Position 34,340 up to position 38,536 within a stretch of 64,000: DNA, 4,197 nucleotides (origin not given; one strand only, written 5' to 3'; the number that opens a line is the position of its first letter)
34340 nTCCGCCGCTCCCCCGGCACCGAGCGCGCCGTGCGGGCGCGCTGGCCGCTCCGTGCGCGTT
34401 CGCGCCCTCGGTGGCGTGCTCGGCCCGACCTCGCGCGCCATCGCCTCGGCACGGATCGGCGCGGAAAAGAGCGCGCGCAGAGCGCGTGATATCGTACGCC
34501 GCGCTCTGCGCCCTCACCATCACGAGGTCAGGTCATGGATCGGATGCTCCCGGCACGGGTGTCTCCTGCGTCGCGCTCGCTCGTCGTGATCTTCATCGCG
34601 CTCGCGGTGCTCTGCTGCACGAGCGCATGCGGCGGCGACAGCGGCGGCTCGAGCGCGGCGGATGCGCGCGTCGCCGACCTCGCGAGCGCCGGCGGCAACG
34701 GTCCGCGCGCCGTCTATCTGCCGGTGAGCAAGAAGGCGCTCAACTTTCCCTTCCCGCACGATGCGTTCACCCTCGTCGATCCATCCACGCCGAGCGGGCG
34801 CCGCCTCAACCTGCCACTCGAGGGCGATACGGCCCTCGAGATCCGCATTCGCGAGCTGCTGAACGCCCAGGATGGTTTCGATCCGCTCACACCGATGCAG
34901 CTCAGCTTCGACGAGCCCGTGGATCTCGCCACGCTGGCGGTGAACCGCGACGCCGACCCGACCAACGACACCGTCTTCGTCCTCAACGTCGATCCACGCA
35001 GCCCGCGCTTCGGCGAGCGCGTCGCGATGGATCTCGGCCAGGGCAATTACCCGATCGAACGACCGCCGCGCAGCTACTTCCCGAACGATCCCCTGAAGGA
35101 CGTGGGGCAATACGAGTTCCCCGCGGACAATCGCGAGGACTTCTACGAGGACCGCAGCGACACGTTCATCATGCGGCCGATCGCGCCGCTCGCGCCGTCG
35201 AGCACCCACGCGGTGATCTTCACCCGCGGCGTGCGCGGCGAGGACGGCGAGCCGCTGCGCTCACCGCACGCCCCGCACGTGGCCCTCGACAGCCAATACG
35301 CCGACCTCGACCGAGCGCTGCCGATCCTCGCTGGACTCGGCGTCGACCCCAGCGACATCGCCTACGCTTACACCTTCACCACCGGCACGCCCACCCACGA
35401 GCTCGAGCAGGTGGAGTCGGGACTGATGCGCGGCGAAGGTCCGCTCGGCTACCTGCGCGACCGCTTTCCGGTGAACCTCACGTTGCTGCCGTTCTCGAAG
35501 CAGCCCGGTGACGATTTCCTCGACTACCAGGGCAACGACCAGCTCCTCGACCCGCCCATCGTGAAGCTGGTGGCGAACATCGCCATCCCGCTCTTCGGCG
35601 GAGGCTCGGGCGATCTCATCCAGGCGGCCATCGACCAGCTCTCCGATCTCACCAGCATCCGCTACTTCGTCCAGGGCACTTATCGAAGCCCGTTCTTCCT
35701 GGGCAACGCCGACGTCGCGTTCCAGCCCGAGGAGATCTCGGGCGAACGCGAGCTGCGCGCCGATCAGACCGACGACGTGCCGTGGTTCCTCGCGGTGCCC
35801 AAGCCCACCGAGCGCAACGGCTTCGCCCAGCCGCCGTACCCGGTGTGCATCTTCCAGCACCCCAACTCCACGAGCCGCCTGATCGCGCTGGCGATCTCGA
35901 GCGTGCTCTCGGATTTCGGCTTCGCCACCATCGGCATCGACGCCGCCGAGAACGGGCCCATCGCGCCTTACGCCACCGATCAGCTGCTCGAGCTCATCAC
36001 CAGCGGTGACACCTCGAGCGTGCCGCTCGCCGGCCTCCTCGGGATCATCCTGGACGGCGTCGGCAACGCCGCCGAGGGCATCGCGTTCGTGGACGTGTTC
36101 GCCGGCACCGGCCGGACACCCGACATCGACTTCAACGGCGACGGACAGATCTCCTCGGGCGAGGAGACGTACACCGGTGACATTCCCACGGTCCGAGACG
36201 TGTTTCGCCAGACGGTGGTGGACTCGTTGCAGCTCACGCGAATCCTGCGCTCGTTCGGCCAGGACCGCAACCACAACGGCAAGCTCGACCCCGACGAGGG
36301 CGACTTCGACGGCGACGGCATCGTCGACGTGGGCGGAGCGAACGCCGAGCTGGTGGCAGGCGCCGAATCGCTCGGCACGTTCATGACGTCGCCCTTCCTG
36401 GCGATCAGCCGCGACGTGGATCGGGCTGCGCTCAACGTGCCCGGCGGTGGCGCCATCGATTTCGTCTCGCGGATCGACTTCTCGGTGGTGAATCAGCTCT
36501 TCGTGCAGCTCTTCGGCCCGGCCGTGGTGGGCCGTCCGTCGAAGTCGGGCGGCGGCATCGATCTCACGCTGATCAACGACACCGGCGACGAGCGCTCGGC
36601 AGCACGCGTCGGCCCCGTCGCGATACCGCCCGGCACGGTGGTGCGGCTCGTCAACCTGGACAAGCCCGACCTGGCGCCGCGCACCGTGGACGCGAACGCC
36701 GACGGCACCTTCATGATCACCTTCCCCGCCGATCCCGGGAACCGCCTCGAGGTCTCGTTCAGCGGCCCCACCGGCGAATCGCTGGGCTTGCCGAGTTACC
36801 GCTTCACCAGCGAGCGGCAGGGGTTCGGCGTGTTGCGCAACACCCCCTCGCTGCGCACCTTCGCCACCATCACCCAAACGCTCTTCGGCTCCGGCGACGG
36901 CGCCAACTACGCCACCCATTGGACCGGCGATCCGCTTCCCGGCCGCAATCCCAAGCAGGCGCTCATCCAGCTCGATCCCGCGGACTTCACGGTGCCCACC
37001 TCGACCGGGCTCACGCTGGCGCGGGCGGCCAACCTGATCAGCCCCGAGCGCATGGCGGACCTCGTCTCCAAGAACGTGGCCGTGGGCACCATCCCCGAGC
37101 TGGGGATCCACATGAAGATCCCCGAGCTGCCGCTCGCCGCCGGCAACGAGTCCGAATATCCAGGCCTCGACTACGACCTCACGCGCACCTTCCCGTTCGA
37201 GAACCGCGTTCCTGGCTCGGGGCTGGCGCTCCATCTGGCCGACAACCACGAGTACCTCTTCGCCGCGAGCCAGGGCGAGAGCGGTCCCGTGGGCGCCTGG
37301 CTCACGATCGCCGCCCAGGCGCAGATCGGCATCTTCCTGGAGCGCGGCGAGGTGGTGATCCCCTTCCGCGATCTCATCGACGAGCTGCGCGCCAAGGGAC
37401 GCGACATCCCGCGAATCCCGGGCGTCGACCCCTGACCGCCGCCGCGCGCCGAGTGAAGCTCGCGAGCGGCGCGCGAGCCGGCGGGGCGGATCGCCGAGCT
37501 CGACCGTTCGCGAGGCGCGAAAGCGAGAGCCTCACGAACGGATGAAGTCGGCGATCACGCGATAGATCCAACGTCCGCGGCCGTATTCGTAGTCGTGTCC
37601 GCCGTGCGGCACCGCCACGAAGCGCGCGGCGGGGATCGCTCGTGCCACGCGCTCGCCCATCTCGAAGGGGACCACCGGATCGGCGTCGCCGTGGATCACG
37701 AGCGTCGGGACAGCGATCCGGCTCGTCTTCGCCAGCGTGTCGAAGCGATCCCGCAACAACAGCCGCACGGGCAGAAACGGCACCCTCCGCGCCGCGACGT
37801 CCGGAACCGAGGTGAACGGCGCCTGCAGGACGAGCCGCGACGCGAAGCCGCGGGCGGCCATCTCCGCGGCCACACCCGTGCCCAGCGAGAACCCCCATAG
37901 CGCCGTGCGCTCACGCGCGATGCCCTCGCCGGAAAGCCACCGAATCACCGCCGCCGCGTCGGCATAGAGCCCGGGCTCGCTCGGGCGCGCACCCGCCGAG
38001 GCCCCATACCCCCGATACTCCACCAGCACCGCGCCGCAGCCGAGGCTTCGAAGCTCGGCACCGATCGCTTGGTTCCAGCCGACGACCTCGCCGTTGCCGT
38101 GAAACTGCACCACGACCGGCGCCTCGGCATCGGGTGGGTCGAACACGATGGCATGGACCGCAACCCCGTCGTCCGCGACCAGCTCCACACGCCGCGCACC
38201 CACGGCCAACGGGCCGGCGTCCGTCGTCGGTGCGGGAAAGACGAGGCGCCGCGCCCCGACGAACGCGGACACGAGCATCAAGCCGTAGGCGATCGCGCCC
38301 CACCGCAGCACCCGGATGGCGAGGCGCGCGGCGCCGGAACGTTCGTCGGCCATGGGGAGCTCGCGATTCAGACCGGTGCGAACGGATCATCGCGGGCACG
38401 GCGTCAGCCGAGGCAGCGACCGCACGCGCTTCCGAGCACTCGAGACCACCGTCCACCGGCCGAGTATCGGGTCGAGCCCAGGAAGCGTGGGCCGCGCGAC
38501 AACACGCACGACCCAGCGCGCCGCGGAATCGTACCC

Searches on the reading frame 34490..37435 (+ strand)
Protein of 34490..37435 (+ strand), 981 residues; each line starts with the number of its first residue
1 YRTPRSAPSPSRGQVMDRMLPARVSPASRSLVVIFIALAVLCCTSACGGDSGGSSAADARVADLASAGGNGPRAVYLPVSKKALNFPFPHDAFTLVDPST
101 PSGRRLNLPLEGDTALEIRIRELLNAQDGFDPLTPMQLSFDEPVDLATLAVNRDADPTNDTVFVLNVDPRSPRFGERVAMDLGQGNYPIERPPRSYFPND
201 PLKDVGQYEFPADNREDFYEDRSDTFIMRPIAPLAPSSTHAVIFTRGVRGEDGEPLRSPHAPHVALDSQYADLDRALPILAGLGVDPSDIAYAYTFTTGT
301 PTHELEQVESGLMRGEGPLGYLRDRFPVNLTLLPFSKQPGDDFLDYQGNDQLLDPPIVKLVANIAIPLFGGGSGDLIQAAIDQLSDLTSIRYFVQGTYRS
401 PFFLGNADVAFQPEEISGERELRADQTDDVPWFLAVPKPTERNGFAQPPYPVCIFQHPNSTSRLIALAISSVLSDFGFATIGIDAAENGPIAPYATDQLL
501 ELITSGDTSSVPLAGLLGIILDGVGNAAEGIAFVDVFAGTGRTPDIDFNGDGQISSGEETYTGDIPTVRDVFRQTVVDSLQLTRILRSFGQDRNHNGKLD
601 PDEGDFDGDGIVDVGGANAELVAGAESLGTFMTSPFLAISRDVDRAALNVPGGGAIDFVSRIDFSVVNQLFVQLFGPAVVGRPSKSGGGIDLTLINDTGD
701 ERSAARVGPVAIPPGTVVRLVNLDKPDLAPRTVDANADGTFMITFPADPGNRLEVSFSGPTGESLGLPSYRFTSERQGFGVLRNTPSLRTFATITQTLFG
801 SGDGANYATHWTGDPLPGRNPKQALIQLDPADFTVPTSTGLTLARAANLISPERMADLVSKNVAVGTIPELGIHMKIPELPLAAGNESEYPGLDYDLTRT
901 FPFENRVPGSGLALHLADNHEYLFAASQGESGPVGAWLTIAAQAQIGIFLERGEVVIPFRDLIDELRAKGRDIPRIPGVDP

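Call 73: search_protein_families(library=pfam, proteins=[window:34490-37435:+], max_evalue=0.00001)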
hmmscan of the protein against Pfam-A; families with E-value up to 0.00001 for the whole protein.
window:34490-37435:+ (981 aa): 0 families

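Call 89: search_protein_families(library=pfam, proteins=[window:34490-37435:+], max_evalue=1)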
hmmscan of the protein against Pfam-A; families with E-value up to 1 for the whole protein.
window:34490-37435:+ (981 aa): 1 family
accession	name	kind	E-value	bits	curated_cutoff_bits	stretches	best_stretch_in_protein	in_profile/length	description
PF13205.12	Big_5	-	0.18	13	23.6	0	219-260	58-99/105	Bacterial Ig-like domain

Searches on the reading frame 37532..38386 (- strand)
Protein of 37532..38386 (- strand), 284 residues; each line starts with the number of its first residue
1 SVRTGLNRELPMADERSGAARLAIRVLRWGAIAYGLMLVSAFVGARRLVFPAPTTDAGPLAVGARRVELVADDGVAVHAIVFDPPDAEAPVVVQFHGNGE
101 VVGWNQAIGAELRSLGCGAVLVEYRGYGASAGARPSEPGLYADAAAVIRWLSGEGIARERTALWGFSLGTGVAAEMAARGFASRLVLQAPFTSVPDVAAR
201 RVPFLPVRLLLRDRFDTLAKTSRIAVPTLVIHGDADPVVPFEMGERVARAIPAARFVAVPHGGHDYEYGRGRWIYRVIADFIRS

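Call 73: search_protein_families(library=pfam, proteins=[window:37532-38386:-], max_evalue=0.00001)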
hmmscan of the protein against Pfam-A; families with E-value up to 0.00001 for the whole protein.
window:37532-38386:- (284 aa): 6 families
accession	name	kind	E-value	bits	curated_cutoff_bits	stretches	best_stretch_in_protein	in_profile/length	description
PF12146.15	Hydrolase_4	-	7.5e-17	61.9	27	1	90-197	5-116/239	Serine aminopeptidase, S33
PF00561.26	Abhydrolase_1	-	2e-14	54.3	25.8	1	90-190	1-102/245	alpha/beta hydrolase fold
PF02129.25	Peptidase_S15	-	6.5e-07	29.7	23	1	73-192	1-127/262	X-Pro dipeptidyl-peptidase (S15 family)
PF08386.16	Abhydrolase_4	-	1.5e-06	28.7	21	1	222-271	31-80/103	TAP-like protein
PF02230.22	Abhydrolase_2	-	3.5e-06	27.5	23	0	148-251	94-182/217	Phospholipase/Carboxylesterase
PF12697.13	Abhydrolase_6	-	9.8e-06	26.8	26.3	0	104-213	14-117/217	Alpha/beta hydrolase family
